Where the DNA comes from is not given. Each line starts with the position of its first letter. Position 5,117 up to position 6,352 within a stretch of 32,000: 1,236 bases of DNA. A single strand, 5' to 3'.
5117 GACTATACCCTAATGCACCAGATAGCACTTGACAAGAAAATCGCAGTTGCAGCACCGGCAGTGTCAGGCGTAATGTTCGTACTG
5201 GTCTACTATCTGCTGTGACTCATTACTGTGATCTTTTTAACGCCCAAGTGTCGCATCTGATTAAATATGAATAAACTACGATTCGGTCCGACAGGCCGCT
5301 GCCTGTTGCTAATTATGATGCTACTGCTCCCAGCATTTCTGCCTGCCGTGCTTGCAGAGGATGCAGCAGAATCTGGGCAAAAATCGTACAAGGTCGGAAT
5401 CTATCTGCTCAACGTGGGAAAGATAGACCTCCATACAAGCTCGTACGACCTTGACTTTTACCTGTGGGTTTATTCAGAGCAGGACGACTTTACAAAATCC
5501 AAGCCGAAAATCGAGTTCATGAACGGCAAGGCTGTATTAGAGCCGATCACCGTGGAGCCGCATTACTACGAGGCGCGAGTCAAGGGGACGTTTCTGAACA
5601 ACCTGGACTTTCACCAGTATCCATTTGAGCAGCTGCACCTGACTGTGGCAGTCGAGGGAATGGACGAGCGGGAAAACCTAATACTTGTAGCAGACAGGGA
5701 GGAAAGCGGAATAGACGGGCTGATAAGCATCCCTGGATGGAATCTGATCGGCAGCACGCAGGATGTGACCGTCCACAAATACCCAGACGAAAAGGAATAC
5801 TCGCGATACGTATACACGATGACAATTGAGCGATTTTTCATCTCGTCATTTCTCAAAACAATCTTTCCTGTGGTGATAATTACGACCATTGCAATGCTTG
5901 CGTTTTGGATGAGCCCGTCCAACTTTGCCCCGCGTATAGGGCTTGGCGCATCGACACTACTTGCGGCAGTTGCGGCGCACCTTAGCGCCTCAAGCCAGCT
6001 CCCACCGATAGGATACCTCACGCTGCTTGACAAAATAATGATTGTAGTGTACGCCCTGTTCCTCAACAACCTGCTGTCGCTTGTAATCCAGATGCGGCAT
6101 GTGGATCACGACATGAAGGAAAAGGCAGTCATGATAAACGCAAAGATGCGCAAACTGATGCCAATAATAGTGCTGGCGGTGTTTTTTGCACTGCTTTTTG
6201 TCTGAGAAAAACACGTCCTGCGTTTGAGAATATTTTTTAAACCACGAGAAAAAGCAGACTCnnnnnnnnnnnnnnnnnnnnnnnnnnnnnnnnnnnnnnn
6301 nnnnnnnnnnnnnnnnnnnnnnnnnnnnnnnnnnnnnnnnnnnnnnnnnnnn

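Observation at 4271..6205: Tandem pair of GLIC-like pentameric ligand-gated ion channel genes in an archaeon, with different-looking selectivity filters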

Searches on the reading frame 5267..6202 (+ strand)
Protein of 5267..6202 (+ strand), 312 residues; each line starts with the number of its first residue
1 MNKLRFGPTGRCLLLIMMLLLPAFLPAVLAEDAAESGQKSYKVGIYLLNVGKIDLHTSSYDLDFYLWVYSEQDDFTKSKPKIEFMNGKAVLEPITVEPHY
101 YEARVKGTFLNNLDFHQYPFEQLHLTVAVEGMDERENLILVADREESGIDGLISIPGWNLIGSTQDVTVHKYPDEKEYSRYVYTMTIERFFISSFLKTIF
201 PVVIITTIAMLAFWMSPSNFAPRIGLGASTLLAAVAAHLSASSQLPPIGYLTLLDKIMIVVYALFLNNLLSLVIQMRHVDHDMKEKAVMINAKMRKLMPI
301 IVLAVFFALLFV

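Call 3: search_protein_families(library=pfam, proteins=[window:5267-6202:+], max_evalue=1)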
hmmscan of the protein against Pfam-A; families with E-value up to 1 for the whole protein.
window:5267-6202:+ (312 aa): 1 family
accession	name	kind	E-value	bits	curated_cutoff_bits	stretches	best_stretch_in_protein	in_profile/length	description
PF02932.22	Neur_chan_memb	-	9.8e-07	29.7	28.1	1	198-275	1-79/233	Neurotransmitter-gated ion-channel transmembrane region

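Call 5: search_solved_structures(query=window:5267-6202:+, max_evalue=1, show_alignments=3)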
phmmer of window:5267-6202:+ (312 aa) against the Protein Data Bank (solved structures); distinct sequences matched with E-value up to 1: 252 (the best 60 are shown).
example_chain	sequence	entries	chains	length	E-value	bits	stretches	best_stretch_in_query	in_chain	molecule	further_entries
4hfb_A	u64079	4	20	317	1.6e-18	70.3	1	100-311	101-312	Proton-gated ion channel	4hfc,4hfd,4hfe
5mur_A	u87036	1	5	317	1.6e-18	70.3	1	100-311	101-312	Proton-gated ion channel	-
3ei0_A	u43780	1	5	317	3.1e-18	69.4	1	100-311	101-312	Glr4197 protein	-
5mvm_A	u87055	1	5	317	4.5e-18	68.9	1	100-311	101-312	Proton-gated ion channel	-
6hy9_A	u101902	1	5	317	6e-18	68.5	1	100-311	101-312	Proton-gated ion channel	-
6hya_A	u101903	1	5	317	6.2e-18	68.4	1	100-311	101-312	Proton-gated ion channel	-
6f16_A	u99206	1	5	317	6.3e-18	68.4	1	100-311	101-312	Proton-gated ion channel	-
6hyr_A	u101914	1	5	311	6.5e-18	68.4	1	100-311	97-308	Proton-gated ion channel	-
6hy5_A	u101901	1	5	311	6.6e-18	68.3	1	100-311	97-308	Proton-gated ion channel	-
6f10_A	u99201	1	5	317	8e-18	68.1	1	93-311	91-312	Proton-gated ion channel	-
5mzr_A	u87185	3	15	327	8.7e-18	68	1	100-311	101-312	Proton-gated ion channel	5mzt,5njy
6f11_A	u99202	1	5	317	1.1e-17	67.6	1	100-311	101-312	Proton-gated ion channel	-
6hz3_A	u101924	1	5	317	1.1e-17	67.6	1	100-311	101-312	Proton-gated ion channel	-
6hyx_A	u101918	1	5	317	1.1e-17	67.6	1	100-311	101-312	Proton-gated ion channel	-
6f0r_A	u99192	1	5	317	1.2e-17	67.5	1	100-311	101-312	Proton-gated ion channel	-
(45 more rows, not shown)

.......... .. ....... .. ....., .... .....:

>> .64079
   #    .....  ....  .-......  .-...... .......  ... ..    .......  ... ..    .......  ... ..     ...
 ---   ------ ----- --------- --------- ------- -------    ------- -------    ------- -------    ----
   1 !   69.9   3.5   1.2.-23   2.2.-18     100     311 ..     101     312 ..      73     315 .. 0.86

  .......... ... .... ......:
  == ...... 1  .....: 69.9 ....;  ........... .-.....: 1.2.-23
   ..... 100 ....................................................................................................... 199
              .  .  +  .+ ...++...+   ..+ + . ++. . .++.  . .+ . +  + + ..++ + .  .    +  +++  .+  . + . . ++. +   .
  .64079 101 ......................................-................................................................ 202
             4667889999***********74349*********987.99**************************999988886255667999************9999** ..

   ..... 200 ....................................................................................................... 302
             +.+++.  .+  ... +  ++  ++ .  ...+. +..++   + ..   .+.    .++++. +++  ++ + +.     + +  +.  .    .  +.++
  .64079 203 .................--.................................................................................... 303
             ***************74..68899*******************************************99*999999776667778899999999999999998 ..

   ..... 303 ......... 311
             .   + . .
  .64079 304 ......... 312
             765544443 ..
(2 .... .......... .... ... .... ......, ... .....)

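Call 9: find_homologous_proteins(query=window:5267-6202:+, max_evalue=0.001)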
Query window:5267-6202:+ (312 aa): 118 proteins with E <= 0.001 among 4318 candidates.
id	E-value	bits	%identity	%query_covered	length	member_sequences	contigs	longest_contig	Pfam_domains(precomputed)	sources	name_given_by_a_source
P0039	1.4e-190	650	100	95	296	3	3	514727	PF02932.22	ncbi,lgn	-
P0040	7.2e-164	562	83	94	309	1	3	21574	PF02932.22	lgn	-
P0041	1.4e-163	561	83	94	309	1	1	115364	PF02932.22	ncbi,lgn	-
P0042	8.1e-163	559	83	94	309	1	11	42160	PF02932.22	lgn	-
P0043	7.0e-156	536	79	92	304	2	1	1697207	PF02932.22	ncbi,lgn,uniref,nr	ncbi:hypothetical protein [Candidatus Nitrosotenuis aquarius]|uniref:hypothetical protein n=1 Tax=Ca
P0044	8.7e-154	529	77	96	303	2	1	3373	PF02932.22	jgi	jgi:hypothetical protein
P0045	1.5e-148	512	78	93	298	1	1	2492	PF02932.22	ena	-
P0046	2.2e-146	505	73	96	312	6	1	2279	PF02932.22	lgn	-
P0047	4.3e-145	501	74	93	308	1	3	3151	PF02932.22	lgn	-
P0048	8.8e-145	500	74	93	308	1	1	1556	PF02932.22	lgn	-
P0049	1.0e-144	499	73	96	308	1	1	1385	PF02932.22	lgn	-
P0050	3.3e-144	498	74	96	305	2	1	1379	-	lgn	-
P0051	3.7e-144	498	74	93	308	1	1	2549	PF02932.22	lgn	-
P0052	2.1e-143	495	71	96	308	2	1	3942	PF02932.22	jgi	-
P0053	8.9e-138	477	75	89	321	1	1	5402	PF02932.22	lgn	-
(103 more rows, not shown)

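Call 16: find_related_loci(query=A1, collection=genome_contigs, flank=6000)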
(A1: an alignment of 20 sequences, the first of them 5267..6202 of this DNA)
Query A1 (312 aa) in genome_contigs; peptide patterns used: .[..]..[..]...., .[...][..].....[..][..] (x = any residue, [..] = any of these).
116 stretches matched a pattern; 106 encode a relative of the query (tblastn E <= 1e-3); the best 80 are kept; 80 distinct loci.
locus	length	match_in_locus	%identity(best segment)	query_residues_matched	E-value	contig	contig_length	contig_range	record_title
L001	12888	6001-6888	83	21-312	9e-162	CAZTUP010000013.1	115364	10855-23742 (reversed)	MAG TPA_asm: uncultured Candidatus Nitrosotenuis sp. isolate binchicken_co200_76 genome assembly, contig: k141_388914, w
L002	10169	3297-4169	65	23-312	6e-133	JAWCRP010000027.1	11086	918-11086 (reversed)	MAG: Candidatus Nitrosotenuis sp. isolate JZ-2_202007_bins_128 JZ-2_202007_bins_128_scaffold_27, whole genome shotgun se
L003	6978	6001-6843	69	34-312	4e-129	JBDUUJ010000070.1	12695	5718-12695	MAG: Nitrososphaera sp. isolate NZW_845 k127_2475771, whole genome shotgun sequence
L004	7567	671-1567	64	12-312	2e-124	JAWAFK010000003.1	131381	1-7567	MAG: Candidatus Nitrosotenuis sp. isolate QQ_201912_bins_100 QQ_201912_bins_100_scaffold_3, whole genome shotgun sequenc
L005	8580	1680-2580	70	12-306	8e-119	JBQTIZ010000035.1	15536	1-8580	MAG: Candidatus Nitrosotenuis sp. isolate SAW241 c_000000087937, whole genome shotgun sequence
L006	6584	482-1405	58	8-311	3e-114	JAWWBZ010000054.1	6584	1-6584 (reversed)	MAG: Nitrosopumilaceae archaeon isolate HN16.bin.24 k141_817299_length_6584_cov_12.2668, whole genome shotgun sequence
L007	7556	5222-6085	64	25-312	1e-113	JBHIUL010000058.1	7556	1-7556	MAG: Nitrosarchaeum sp. isolate TC2-1A-PW_bin.34 TC2-1A-PW_bin.34_contig0058, whole genome shotgun sequence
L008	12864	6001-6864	60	25-310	3e-107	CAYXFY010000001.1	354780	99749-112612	MAG TPA_asm: uncultured Nitrososphaera sp. isolate SRP290908_co1_399 genome assembly, contig: NODE_7_length_354780_cov_7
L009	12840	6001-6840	60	25-302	6e-105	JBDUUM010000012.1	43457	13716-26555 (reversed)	MAG: Nitrososphaera sp. isolate NZ_1224 k127_11986131, whole genome shotgun sequence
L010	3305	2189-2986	64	39-302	4e-101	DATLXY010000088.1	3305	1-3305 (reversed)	MAG TPA_asm: Nitrososphaera sp. isolate SMAG_U13258 k141_367854, whole genome shotgun sequence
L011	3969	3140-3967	58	25-298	3e-93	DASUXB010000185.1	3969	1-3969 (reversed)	MAG TPA_asm: Nitrososphaera sp. isolate SMAG_U1858 k141_1357668, whole genome shotgun sequence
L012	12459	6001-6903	46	8-310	4e-76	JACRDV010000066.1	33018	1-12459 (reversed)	MAG: Methanobacteriota archaeon isolate NC_groundwater_1681_Pr3_B-0.1um_36_11 SR-2_scaffold_141_1316432, whole genome sh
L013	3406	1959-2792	47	33-312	6e-74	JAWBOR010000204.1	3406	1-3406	MAG: Candidatus Bathyarchaeia archaeon isolate HHBFW-2_201803_bins_227 HHBFW-2_201803_bins_227_scaffold_204, whole genom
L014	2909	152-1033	42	10-303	2e-66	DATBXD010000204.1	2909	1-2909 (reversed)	MAG TPA_asm: Nitrososphaerales archaeon isolate SMAG_U7558 k141_1619919, whole genome shotgun sequence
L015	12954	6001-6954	57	3-310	3e-111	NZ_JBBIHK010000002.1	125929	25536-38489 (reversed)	MAG: Nitrososphaera sp. isolate RVF170221_bin_112 NODE_59_length_125929_cov_9.312384, whole genome shotgun sequence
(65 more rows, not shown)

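Call 24: find_encoding_contigs(protein=P0043, flank=6000, max_places=1)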
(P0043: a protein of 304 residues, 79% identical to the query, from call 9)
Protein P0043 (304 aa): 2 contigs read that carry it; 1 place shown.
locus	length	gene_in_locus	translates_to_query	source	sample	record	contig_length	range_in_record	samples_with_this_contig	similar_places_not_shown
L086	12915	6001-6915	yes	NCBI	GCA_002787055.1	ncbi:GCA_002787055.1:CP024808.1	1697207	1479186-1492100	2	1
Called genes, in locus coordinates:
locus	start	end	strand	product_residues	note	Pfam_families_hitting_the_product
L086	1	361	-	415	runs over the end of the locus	-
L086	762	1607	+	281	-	-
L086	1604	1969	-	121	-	PF00072:Response_reg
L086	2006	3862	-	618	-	PF02743:dCache_1 (weak), PF00512:HisKA, PF02518:HATPase_c, PF14501:HATPase_c_5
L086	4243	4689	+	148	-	-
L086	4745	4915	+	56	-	-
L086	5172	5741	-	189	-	-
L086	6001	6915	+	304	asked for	PF02932:Neur_chan_memb (weak)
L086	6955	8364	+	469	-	PF00939:Na_sulph_symp, PF03600:CitMHS, PF06808:DctM (weak), PF03600:CitMHS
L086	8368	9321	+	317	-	PF01699:Na_Ca_ex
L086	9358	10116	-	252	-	-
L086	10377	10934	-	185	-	PF04087:DUF389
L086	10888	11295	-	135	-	-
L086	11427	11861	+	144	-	PF00582:Usp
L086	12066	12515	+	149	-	PF00582:Usp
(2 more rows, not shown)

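Call 25: find_encoding_contigs(protein=P0039, flank=8000, max_places=3)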
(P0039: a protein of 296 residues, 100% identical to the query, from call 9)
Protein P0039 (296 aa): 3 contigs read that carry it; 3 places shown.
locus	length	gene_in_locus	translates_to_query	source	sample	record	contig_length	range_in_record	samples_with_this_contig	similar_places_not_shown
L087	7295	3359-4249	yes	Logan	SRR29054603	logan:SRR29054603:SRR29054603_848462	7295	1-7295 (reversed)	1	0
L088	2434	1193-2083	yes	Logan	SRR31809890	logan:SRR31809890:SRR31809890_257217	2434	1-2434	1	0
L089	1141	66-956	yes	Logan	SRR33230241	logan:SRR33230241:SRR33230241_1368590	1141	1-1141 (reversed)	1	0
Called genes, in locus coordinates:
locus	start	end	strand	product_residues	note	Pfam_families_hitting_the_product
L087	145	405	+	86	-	-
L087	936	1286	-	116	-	-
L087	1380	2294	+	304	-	-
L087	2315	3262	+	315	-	-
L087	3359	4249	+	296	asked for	PF02932:Neur_chan_memb (weak)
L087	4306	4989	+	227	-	PF13462:Thioredoxin_4, PF13098:Thioredoxin_2, PF01323:DSBA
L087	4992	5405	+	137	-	-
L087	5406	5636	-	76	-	-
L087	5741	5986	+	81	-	PF09962:DUF2196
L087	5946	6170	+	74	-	-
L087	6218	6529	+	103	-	-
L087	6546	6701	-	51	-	-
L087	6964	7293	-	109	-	?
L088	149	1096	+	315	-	-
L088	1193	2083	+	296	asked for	PF02932:Neur_chan_memb (weak)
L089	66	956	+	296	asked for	PF02932:Neur_chan_memb (weak)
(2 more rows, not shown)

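Call 37: predict_structure(alignment_id=A3)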
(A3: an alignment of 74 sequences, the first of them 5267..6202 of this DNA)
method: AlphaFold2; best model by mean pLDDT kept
length: 312 residues; sequences in the alignment: 74
mean_pLDDT: 91.1   pTM: 0.80
mean pLDDT of the five models: 91.1, 90.1, 89.9, 89.7, 89.0
residues with pLDDT >= 90: 265; 70-90: 12; 50-70: 27; < 50: 8
segments of 3 or more residues with pLDDT < 50: 1-6
pLDDT, mean of each block of 10 residues (from residue 1): 48 60 54 73 98 97 98 97 97 98 98 96 98 97 97 95 97 98 97 96 95 91 95 97 95 96 94 94 95 93 90 87
secondary structure, 60 per line:
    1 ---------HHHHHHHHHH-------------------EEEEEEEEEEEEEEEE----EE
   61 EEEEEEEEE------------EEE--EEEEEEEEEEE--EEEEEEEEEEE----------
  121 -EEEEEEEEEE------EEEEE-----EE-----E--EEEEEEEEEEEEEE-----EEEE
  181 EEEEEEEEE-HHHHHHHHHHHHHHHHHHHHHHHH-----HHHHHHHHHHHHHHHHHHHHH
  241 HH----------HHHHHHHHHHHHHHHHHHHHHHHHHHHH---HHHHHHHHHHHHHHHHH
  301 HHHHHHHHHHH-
elements in order: H10-19 E39-54 E59-69 E82-84 E87-97 E100-110 E122-131 E138-142 E158-171 E177-189 H191-214 H220-242 H253-280 H284-311

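Call 42: fold_search(model_id=the predicted structure, library=pdb)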
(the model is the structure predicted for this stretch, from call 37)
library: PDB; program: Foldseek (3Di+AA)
matches with E <= 10: 1376; with E <= 0.001: 1108
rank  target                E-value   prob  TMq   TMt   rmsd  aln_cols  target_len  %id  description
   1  5mzr_A                1.7e-22  1.00  0.77  0.77   4.4       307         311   22  X-ray structure of the H235Q mutant of GLIC in complex with propofol (released 2018-02-14)
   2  6f16_A                2.2e-22  1.00  0.77  0.77   4.3       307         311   22  GLIC mutant H277Q (released 2018-01-10)
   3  4hfb_A                2.3e-22  1.00  0.76  0.76   4.3       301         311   22  The GLIC pentameric Ligand-Gated Ion Channel F14'A ethanol-sensitive mutant (Apo) (released 2013-04-17)
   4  5iux_A                4.4e-22  1.00  0.77  0.77   4.4       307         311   22  GLIC-V135C bimane labelled X-ray structure (released 2017-03-29)
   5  4ila_E                4.9e-22  1.00  0.76  0.77   4.3       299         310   22  The pentameric ligand-gated ion channel GLIC A237F in complex with Cesium (released 2013-02-20)
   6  6f0u_A                4.9e-22  1.00  0.77  0.77   4.4       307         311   22  GLIC mutant E35A (released 2018-01-10)
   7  6f0i_A                5.8e-22  1.00  0.77  0.77   4.4       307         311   22  GLIC mutant E26A (released 2018-01-10)
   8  6f0j_A                5.8e-22  1.00  0.76  0.77   4.4       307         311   22  GLIC mutant E26A (released 2018-01-10)
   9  6hz0_A                6.5e-22  1.00  0.77  0.78   4.1       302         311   22  THE GLIC PENTAMERIC LIGAND-GATED ION CHANNEL MUTANT K248A (released 2018-12-19)
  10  6hz1_A                7.8e-22  1.00  0.77  0.77   4.1       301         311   22  THE GLIC PENTAMERIC LIGAND-GATED ION CHANNEL MUTANT E243C (released 2018-12-19)
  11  6hy5_A                7.8e-22  1.00  0.75  0.76   4.3       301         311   22  THE GLIC PENTAMERIC LIGAND-GATED ION CHANNEL MUTANT Q193C (released 2018-12-19)
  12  6f11_A                8.3e-22  1.00  0.78  0.78   4.2       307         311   21  GLIC mutant D86A (released 2018-01-10)
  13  6f0v_A                9.3e-22  1.00  0.78  0.78   4.2       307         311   21  GLIC mutant E82Q (released 2018-01-10)
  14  6f10_A                9.3e-22  1.00  0.77  0.78   4.3       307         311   22  GLIC mutant D88N (released 2018-01-10)
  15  6f0z_A                9.3e-22  1.00  0.77  0.77   4.3       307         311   22  GLIC mutant D88N (released 2018-01-10)
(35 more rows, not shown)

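Call 49: search_protein_families(library=ncbifam, proteins=[window:5267-6202:+], max_evalue=0.1)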
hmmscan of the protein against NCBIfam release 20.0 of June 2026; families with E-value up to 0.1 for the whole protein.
window:5267-6202:+ (312 aa): 2 families
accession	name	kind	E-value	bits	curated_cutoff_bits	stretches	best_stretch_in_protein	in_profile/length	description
TIGR00860.1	LIC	subfamily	2.5e-15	56.2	280.2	1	112-292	160-345/462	cation transporter family protein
NF033918.0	LGIC_1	subfamily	1.8e-11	44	500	1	153-300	154-304/305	ligand-gated ion channel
